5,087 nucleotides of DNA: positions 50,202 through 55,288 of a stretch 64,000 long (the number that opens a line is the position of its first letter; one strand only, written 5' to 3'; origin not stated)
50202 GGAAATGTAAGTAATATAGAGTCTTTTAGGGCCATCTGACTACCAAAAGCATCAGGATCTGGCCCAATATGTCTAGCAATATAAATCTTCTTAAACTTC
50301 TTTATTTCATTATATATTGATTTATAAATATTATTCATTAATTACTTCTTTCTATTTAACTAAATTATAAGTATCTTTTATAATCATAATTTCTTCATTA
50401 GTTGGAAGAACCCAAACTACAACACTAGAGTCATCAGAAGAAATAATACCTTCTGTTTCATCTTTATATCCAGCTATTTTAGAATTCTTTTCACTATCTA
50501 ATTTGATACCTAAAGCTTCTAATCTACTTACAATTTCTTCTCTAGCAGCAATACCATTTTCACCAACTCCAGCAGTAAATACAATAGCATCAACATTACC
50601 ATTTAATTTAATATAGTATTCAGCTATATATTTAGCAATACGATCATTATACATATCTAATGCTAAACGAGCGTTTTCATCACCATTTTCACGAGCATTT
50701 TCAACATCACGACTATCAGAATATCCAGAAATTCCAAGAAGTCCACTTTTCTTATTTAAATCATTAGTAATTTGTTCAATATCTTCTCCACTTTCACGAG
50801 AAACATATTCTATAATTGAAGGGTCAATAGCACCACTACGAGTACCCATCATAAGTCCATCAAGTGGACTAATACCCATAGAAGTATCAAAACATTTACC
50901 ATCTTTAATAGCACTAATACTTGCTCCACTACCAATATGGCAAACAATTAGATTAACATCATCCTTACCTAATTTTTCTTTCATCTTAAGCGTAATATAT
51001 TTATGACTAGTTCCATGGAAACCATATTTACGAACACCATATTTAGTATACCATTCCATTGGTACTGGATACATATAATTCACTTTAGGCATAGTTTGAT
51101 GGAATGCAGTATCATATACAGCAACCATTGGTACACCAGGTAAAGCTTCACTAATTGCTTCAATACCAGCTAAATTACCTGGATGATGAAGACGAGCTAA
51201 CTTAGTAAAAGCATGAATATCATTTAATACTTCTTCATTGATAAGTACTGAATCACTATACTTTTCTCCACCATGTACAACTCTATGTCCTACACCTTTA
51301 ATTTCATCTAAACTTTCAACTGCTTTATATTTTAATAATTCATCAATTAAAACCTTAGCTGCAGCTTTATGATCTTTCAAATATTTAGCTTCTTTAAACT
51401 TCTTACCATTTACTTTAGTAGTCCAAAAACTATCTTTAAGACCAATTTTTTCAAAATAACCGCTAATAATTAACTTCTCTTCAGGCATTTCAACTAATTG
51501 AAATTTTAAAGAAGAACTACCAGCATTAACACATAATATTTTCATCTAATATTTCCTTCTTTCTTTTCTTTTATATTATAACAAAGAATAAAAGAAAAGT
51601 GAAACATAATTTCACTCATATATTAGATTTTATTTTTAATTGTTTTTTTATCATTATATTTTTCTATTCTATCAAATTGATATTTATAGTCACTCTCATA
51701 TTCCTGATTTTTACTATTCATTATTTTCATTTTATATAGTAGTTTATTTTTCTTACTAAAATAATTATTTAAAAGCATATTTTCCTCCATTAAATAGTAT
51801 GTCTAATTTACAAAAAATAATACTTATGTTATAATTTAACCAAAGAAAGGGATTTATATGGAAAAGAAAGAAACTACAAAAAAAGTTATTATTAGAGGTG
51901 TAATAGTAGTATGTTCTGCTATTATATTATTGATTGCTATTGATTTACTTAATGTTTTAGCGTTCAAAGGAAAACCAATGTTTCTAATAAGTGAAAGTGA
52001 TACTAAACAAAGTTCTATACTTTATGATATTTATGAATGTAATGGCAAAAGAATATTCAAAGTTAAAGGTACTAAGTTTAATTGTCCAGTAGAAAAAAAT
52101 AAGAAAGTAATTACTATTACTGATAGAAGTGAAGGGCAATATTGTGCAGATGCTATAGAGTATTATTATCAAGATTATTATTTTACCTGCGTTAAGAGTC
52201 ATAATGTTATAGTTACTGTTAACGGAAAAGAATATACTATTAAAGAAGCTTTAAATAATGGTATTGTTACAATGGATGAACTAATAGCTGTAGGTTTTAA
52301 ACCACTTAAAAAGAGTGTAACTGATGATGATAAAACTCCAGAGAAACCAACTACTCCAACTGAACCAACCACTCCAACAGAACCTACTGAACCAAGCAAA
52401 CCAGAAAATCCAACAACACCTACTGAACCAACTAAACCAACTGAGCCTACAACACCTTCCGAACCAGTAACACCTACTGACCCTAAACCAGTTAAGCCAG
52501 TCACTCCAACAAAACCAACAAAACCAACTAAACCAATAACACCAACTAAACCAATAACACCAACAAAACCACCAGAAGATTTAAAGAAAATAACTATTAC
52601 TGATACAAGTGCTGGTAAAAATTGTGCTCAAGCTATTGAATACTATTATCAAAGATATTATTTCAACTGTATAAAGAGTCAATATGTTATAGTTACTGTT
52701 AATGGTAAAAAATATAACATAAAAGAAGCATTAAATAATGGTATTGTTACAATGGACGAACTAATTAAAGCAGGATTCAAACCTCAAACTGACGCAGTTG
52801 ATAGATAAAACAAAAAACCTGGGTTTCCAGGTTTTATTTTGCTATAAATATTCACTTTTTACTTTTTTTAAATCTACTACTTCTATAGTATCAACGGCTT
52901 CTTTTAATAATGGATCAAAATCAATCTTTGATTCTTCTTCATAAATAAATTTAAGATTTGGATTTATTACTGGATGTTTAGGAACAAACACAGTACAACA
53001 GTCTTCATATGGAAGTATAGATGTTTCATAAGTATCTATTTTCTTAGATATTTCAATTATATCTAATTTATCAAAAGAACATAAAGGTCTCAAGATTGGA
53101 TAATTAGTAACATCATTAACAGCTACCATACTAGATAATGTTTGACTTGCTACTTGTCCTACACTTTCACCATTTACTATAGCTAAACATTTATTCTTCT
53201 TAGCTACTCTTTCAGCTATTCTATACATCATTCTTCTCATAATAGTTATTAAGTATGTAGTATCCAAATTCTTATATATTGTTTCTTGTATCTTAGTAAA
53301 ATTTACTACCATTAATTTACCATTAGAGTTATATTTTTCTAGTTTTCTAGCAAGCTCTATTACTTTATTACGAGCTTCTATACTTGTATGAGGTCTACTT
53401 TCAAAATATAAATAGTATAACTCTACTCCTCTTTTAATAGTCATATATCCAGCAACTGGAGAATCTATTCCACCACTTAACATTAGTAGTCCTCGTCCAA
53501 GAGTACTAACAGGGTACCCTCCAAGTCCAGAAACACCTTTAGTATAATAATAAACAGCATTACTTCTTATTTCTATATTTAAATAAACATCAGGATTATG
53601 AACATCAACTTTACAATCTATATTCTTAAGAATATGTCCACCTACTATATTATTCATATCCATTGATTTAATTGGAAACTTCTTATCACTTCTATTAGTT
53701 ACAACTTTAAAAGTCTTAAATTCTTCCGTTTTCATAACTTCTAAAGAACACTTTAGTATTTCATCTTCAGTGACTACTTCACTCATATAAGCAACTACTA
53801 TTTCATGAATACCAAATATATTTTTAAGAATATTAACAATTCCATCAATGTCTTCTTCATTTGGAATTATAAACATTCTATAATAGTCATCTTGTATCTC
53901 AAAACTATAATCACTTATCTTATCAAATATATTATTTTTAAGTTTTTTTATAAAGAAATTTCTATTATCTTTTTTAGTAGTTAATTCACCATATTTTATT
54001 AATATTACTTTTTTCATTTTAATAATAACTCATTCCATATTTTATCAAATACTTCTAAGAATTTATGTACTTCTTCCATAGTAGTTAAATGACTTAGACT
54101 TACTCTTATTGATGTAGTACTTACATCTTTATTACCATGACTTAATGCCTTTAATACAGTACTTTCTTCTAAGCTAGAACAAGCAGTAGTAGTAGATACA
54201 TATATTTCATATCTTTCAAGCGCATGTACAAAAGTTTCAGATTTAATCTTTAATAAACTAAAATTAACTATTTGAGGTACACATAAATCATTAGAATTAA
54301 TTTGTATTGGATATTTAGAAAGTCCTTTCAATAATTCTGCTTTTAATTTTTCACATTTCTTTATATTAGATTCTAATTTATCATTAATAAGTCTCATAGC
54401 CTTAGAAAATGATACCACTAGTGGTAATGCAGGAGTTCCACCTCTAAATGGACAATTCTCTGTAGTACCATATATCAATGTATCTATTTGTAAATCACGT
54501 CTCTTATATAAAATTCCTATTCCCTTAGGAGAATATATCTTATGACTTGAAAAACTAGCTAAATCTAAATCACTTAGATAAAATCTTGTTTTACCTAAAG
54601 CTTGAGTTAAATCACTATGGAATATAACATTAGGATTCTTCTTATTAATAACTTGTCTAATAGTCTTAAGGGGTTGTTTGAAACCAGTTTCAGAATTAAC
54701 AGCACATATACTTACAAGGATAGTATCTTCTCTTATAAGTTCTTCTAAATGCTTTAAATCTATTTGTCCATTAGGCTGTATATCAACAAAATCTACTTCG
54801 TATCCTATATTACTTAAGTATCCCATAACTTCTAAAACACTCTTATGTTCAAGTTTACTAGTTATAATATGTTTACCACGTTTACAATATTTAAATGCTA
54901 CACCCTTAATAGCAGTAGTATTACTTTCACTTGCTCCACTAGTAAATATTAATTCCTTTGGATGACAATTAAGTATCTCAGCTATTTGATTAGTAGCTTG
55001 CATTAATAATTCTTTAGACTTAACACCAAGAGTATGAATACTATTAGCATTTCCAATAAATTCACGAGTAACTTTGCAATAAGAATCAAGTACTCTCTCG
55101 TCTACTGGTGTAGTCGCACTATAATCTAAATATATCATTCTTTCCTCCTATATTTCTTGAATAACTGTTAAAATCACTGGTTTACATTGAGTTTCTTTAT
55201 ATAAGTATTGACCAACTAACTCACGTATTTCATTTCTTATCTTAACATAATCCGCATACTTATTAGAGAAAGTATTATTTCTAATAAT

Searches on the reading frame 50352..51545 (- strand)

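Call 44: search_protein_families(library=pfam, proteins=[window:50352-51545:-], max_evalue=0.00001)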
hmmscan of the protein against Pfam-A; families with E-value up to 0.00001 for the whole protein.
window:50352-51545:- (397 aa): 1 family
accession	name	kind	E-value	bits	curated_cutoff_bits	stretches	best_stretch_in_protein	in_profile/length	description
PF00871.23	Acetate_kinase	-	4.7e-150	500.1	22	1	2-389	1-391/392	Acetokinase family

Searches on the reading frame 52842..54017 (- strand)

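Call 19: search_protein_families(library=pfam, proteins=[window:52842-54017:-], max_evalue=0.001)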
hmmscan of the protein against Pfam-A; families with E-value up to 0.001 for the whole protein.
window:52842-54017:- (391 aa): 4 families
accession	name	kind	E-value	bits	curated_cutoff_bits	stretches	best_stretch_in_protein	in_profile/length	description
PF02568.20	ThiI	-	1.4e-66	224.3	20.5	1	172-367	2-197/197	Thiamine biosynthesis protein (ThiI)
PF22025.1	ThiI_fer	-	2.4e-20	73.2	25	1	4-73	1-71/72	ThiI ferredoxin-like domain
PF02926.22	THUMP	-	8.3e-18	65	20.6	1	83-157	3-81/84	THUMP domain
PF06508.19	QueC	-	0.00033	20.7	22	0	177-246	3-77/210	Queuosine biosynthesis protein QueC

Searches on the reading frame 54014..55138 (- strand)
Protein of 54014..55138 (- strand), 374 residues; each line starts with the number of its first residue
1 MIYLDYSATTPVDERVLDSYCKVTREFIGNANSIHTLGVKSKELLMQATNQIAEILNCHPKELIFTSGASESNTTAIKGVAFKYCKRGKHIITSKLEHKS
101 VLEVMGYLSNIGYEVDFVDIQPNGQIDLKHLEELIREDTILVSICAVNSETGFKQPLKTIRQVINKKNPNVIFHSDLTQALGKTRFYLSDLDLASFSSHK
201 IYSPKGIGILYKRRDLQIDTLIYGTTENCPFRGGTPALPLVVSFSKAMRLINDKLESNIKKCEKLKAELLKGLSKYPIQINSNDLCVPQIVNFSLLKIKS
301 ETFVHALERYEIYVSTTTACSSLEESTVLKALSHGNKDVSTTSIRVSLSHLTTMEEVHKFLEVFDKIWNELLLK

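Call 19: search_protein_families(library=pfam, proteins=[window:54014-55138:-], max_evalue=0.001)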
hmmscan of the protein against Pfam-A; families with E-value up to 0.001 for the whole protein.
window:54014-55138:- (374 aa): 1 family
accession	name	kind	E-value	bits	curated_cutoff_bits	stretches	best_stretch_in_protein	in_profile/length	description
PF00266.25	Aminotran_5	-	6.1e-66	223.3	21.5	1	2-360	1-371/371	Aminotransferase class-V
